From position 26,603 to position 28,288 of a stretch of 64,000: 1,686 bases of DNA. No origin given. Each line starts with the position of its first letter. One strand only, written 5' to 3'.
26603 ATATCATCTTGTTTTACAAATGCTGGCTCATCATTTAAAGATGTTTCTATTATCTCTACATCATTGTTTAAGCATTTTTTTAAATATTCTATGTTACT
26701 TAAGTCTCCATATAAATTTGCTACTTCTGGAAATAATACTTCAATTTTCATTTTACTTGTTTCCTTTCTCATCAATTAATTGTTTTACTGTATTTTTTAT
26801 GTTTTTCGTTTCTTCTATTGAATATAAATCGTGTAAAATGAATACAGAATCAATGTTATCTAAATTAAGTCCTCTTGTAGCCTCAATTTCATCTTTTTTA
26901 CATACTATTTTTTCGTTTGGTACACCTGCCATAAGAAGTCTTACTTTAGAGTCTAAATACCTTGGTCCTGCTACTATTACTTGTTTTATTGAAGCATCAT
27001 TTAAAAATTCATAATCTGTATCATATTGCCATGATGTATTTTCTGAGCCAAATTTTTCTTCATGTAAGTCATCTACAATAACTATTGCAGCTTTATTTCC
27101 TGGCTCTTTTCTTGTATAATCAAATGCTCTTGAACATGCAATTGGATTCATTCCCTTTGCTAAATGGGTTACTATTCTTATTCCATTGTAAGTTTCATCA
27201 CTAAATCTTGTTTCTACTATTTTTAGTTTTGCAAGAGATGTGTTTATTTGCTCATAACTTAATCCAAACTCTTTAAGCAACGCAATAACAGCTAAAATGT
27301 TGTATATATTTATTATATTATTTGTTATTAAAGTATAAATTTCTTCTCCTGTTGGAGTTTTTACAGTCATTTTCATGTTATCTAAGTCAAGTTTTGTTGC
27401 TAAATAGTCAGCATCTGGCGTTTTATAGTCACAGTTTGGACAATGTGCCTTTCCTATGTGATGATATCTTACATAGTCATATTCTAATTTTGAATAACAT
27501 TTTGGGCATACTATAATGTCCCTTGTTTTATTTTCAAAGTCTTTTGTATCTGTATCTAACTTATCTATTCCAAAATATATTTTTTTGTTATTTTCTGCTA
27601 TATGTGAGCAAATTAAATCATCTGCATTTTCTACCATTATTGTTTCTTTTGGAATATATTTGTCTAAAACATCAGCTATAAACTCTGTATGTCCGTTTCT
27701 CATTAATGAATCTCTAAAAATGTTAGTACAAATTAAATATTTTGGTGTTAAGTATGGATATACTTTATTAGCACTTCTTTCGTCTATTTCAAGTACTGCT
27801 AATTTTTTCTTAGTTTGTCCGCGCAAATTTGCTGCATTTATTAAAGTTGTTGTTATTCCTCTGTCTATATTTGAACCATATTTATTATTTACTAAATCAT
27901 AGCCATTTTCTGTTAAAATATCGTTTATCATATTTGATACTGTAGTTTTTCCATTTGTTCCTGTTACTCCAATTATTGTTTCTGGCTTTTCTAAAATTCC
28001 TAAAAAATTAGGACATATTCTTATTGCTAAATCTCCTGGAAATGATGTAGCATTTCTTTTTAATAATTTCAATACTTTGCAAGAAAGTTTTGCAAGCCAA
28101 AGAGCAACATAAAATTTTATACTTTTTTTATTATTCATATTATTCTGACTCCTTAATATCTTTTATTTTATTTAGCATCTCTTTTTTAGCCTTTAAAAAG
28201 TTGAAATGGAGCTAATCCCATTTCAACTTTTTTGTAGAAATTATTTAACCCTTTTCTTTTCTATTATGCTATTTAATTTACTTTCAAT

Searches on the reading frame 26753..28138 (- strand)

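Call 107: search_protein_families(library=pfam, proteins=[window:26753-28138:-], max_evalue=0.00001)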
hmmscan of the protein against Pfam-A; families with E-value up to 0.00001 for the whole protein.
window:26753-28138:- (461 aa): 2 families
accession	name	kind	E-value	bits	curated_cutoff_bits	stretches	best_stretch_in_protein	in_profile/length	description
PF08353.15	MurT_C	-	4.1e-21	75.5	25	1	331-437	4-106/110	MurT ligase C-terminal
PF08245.18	Mur_ligase_M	-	7.9e-10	39.5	24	1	58-206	1-164/200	Mur ligase middle domain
